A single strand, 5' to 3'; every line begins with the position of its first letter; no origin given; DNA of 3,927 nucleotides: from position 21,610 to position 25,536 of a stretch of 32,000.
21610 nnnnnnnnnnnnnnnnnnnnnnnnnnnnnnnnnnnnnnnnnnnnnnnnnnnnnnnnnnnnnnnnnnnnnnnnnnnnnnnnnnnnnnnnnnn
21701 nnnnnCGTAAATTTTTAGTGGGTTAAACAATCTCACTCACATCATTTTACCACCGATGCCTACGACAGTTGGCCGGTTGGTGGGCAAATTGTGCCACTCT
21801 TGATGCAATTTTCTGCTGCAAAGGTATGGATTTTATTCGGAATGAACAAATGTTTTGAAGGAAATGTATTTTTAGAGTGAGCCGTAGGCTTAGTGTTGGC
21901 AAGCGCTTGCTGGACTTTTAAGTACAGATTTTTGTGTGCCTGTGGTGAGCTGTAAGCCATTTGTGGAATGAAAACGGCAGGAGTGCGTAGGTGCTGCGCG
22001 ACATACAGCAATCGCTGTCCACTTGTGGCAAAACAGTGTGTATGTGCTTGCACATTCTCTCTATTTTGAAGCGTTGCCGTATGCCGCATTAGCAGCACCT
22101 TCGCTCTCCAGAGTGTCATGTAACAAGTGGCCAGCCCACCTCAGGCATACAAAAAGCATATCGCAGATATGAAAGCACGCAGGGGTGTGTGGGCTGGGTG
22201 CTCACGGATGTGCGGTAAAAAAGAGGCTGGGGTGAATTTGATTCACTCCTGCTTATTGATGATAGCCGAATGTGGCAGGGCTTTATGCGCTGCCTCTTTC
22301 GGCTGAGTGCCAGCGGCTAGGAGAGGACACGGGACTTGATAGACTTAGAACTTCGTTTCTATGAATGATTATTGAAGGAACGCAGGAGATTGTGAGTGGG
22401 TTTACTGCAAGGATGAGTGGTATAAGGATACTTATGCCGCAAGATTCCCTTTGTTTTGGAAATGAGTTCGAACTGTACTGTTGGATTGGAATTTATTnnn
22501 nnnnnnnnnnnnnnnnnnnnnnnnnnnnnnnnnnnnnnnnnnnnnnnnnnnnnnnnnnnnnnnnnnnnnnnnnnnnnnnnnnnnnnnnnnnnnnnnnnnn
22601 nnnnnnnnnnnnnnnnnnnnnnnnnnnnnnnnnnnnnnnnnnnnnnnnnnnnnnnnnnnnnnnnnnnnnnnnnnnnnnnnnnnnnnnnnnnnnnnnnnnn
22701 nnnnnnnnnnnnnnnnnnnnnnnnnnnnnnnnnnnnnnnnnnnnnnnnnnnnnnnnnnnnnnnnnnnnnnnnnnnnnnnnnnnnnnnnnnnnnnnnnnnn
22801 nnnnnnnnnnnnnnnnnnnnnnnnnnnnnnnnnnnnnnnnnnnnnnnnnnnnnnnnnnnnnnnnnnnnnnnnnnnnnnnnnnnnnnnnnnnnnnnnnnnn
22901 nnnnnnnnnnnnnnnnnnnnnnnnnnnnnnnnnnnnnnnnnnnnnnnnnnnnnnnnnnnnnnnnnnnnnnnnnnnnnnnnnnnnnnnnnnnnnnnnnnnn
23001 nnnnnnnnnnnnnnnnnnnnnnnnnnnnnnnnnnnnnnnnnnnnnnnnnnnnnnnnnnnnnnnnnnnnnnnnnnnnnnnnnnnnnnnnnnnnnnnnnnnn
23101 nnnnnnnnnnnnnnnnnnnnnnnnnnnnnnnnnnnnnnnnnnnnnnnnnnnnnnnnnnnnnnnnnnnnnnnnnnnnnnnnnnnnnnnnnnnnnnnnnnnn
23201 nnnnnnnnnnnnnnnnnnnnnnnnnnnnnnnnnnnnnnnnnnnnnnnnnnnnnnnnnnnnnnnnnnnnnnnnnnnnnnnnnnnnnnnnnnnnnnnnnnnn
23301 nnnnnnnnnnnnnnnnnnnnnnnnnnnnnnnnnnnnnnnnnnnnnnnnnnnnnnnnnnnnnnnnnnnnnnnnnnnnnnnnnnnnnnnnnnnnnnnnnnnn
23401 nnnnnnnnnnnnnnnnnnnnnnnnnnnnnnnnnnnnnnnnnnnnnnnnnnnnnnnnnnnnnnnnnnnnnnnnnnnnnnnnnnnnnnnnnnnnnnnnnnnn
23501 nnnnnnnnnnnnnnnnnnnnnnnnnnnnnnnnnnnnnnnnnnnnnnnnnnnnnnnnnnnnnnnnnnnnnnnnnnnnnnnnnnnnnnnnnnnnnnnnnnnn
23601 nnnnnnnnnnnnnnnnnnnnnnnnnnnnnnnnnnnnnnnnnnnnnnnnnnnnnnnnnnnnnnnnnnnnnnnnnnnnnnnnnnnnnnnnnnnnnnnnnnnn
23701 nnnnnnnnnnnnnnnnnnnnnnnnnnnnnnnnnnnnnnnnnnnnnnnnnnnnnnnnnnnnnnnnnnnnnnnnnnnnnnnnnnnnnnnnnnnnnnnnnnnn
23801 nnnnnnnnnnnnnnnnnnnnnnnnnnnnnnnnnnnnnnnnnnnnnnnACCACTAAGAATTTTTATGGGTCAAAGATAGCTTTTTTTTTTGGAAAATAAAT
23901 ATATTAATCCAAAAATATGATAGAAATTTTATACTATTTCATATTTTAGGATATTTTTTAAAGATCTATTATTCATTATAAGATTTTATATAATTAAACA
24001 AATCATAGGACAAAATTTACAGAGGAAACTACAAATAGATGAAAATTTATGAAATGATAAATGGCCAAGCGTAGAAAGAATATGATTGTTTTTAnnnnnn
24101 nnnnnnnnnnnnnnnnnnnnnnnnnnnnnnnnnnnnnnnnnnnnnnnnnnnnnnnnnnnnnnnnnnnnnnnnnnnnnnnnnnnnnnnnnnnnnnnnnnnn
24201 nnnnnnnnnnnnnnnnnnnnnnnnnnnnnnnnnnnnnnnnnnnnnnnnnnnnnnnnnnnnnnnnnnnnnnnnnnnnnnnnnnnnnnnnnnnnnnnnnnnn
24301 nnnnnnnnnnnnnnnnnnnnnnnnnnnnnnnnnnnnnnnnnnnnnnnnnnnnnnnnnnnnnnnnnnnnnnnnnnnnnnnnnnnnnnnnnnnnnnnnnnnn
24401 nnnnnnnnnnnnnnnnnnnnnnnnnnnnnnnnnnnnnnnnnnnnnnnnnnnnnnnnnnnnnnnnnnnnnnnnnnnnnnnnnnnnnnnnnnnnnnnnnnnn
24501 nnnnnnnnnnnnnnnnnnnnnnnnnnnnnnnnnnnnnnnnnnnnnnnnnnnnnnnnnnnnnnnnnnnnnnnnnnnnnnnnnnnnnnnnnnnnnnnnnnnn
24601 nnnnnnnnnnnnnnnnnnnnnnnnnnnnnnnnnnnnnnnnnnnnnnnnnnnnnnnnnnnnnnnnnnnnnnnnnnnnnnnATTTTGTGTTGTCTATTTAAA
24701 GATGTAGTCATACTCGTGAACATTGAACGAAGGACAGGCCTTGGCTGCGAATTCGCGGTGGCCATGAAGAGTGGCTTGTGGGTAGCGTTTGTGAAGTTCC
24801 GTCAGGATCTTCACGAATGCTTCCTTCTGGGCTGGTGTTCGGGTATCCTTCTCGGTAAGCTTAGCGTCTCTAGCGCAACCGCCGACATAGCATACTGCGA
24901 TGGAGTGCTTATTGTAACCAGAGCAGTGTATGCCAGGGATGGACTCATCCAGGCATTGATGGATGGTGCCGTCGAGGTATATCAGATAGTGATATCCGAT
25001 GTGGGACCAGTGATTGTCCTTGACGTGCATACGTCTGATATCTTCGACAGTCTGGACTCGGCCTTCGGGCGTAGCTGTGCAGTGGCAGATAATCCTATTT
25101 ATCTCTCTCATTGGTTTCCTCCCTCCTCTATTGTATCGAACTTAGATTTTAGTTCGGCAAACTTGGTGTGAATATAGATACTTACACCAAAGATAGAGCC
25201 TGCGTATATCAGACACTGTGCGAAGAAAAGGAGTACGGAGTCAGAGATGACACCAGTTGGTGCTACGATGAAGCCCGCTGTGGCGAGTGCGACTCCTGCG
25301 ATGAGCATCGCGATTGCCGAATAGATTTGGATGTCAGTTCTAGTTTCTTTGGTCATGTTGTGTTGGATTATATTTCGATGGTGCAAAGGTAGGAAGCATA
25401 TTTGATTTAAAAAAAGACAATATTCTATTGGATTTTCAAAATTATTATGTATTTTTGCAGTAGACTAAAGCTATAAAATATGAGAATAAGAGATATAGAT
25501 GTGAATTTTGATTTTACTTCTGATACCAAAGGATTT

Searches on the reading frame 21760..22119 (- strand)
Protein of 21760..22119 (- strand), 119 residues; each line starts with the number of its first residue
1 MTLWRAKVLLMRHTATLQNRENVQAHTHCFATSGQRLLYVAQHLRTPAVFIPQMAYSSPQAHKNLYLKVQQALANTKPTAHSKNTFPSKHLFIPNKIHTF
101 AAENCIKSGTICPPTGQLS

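Call 43: search_protein_families(library=phrogs, proteins=[window:21760-22119:-], max_evalue=0.01)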
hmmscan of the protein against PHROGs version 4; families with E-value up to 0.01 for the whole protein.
window:21760-22119:- (119 aa): 0 families

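Call 44: search_protein_families(library=pfam, proteins=[window:21760-22119:-], max_evalue=0.01)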
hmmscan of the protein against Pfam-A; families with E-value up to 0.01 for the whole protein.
window:21760-22119:- (119 aa): 1 family
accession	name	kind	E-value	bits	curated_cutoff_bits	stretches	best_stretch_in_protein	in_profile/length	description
PF05238.18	CENP-N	-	0.0038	17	25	1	29-91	174-240/410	Kinetochore protein CHL4 like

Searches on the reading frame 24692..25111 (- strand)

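Call 43: search_protein_families(library=phrogs, proteins=[window:24692-25111:-], max_evalue=0.01)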
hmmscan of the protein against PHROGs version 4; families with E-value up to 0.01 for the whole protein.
window:24692-25111:- (139 aa): 8 families
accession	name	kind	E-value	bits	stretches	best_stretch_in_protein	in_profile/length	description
phrog_822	-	lysis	1.2e-49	170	1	1-133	21-151/215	amidase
phrog_1493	-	lysis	1e-25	91.7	1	3-133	33-157/394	endolysin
phrog_35436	-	lysis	3.4e-10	40.6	1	19-130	32-137/266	amidase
phrog_7698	-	lysis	4.6e-10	40.8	1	3-128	23-139/316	endolysin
phrog_21433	-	lysis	5.3e-09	37.3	1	4-102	7-100/174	endolysin; inhibits RNA polymerase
phrog_1794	-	lysis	2.3e-08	34.8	1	4-128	56-180/336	amidase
phrog_9611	-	lysis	0.00019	22.1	1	2-132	21-153/246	endolysin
phrog_833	-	lysis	0.0018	19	1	3-129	29-150/294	endolysin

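Call 44: search_protein_families(library=pfam, proteins=[window:24692-25111:-], max_evalue=0.01)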
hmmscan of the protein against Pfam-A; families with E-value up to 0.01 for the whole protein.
window:24692-25111:- (139 aa): 1 family
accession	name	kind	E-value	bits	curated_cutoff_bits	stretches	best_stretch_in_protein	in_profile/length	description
PF01510.30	Amidase_2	-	2.3e-17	64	26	1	2-128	3-130/131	N-acetylmuramoyl-L-alanine amidase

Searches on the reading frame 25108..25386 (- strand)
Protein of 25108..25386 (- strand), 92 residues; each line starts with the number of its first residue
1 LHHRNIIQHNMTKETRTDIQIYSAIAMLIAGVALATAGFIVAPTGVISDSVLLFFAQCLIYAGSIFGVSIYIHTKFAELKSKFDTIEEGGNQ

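Call 43: search_protein_families(library=phrogs, proteins=[window:25108-25386:-], max_evalue=0.01)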
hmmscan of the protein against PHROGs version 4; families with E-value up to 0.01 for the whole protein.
window:25108-25386:- (92 aa): 1 family
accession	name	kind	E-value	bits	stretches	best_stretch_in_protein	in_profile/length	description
phrog_8278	-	unknown function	1.1e-10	42.7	1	11-75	1-59/61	-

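Call 44: search_protein_families(library=pfam, proteins=[window:25108-25386:-], max_evalue=0.01)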
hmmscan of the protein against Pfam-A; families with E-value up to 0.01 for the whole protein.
window:25108-25386:- (92 aa): 0 families
